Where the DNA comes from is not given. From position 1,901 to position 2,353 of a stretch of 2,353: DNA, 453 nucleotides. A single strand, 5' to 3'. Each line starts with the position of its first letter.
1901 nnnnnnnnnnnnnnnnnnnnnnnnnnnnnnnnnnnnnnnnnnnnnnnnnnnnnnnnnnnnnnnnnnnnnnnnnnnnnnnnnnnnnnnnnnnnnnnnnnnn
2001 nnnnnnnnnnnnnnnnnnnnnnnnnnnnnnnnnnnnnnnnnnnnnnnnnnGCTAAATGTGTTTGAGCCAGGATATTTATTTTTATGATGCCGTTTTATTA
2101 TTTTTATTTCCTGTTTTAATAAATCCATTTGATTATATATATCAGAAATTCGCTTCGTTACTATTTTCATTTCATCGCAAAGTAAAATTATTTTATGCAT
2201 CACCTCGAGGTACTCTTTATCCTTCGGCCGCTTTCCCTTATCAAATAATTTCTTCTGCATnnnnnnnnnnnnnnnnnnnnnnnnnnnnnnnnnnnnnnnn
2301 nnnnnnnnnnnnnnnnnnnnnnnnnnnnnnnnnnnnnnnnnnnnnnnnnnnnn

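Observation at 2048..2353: Composition shift inside the RHH gene: a lysine-rich, low-GC C-terminal half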

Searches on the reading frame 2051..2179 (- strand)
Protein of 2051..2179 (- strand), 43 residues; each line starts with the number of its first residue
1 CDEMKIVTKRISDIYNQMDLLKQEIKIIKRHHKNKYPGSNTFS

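Call 71: search_dna_similar(query=window:2051-2179:-, collection=plasmids, mode=protein, max_rows=60, rows=spread, max_evalue=10)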
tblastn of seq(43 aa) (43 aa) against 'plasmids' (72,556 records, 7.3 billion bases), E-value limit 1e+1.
Records with a match: 39; places in all: 39; records where one place covers at least 80% of the query: 38.
Best place of each record, by identity: 90-95% 4; 80-90% 22; 60-80% 13.
By first word of the organism name: Escherichia 37; Actinobacillus 1; Klebsiella 1.
By predicted mobility (MOB-suite, as given by PLSDB): non-mobilizable 37; conjugative 2.
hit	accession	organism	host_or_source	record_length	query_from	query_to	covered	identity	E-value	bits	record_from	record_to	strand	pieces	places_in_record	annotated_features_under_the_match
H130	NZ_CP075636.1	Escherichia coli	Homo sapiens,stool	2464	1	43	100%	93.0%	1e-20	89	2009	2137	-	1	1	mobA: plasmid mobilization protein MobA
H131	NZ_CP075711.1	Escherichia coli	Homo sapiens,stool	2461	1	43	100%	93.0%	1e-20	88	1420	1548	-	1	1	mobA: plasmid mobilization protein MobA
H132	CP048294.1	Escherichia coli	Chicken Wings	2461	1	43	100%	93.0%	1e-20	88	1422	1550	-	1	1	mobilization protein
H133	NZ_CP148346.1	Escherichia coli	Homo sapiens,single cell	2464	1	43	100%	93.0%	1e-20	88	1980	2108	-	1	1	mobA: plasmid mobilization protein MobA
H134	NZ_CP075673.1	Escherichia coli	Homo sapiens,stool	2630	1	43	100%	86.0%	1e-18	83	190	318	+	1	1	mobilization protein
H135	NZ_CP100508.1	Escherichia coli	Gallus gallus domesticus,whole ...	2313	1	42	98%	85.7%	6e-17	78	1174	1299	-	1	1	mobA: plasmid mobilization protein MobA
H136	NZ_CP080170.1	Escherichia coli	chicken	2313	1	42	98%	85.7%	8e-17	77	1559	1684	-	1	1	mobA: plasmid mobilization protein MobA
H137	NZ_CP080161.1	Escherichia coli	chicken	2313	1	42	98%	85.7%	8e-17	77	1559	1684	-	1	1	mobA: plasmid mobilization protein MobA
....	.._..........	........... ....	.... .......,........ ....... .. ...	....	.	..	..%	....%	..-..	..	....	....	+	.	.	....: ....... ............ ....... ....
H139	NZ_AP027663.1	Escherichia coli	Homo sapiens,whole organism,feces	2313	1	42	98%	85.7%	9e-17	77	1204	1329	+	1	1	mobA: plasmid mobilization protein MobA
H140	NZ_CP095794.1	Escherichia fergusonii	culture,cecal contents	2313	1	42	98%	85.7%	1e-16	77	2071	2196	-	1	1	none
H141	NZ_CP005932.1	Escherichia coli APEC IMT5155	chicken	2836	1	42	98%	83.3%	1e-16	77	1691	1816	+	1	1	mobA: plasmid mobilization protein MobA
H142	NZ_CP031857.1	Actinobacillus pleuropneumoniae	pig,bacterial culture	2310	1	42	98%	83.3%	1e-16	77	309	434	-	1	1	mobA: plasmid mobilization protein MobA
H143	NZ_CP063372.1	Escherichia coli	Gallus gallus,swab,leg bone,leg bone ...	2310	1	42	98%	83.3%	1e-16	77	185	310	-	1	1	mobA: plasmid mobilization protein MobA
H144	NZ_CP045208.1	Escherichia coli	Duck,Bacterium,liver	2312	1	42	98%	83.3%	1e-16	77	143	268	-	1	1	mobA: plasmid mobilization protein MobA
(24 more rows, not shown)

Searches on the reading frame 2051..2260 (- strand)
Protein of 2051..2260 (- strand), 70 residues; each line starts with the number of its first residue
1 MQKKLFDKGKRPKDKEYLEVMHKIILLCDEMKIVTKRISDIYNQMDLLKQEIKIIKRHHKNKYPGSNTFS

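Call 5: search_protein_families(library=pfam, proteins=[window:2051-2260:-], max_evalue=10)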
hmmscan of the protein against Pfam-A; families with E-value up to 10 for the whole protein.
seq(70 aa): 4 families
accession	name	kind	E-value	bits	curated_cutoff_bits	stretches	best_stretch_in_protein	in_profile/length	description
PF04546.19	Sigma70_ner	-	0.067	13.6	29.7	1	4-53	95-143/210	Sigma-70, non-essential region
PF22215.1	MLKL_N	-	0.078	12.9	27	1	18-63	5-50/142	Mixed lineage kinase domain-like N-terminal domain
PF05950.16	Orthopox_A36R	-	0.12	13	25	1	20-62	11-53/158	Orthopoxvirus A36R protein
PF25199.1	nSTAND_NTPase5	-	0.21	11.8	34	1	11-58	83-132/145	Novel STAND NTPase 5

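Call 6: search_protein_families(library=ncbifam, proteins=[window:2051-2260:-], max_evalue=10)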
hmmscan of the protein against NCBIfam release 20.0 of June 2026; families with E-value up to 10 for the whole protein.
seq(70 aa): 1 family
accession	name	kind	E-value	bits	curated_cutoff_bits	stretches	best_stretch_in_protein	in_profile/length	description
NF041264.1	MobA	equivalog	6.5e-05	23.3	80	1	1-25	61-85/91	plasmid mobilization protein MobA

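Call 24: search_protein_representatives(protein=window:2051-2260:-)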
Query: 70 residues. Proteins with E-value up to 0.001 (for the whole library): 5; up to 1e-10: 3; up to 1e-30: 0. The best 5 are listed.
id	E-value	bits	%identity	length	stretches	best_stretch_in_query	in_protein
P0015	2.5e-29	116.2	84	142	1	1-69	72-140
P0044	6.5e-21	89.7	33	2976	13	22-56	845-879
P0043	6.9e-20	86.4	70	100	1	1-64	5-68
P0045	1.0e-09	54.4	33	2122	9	17-56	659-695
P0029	2.0e-09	53.5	67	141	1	1-45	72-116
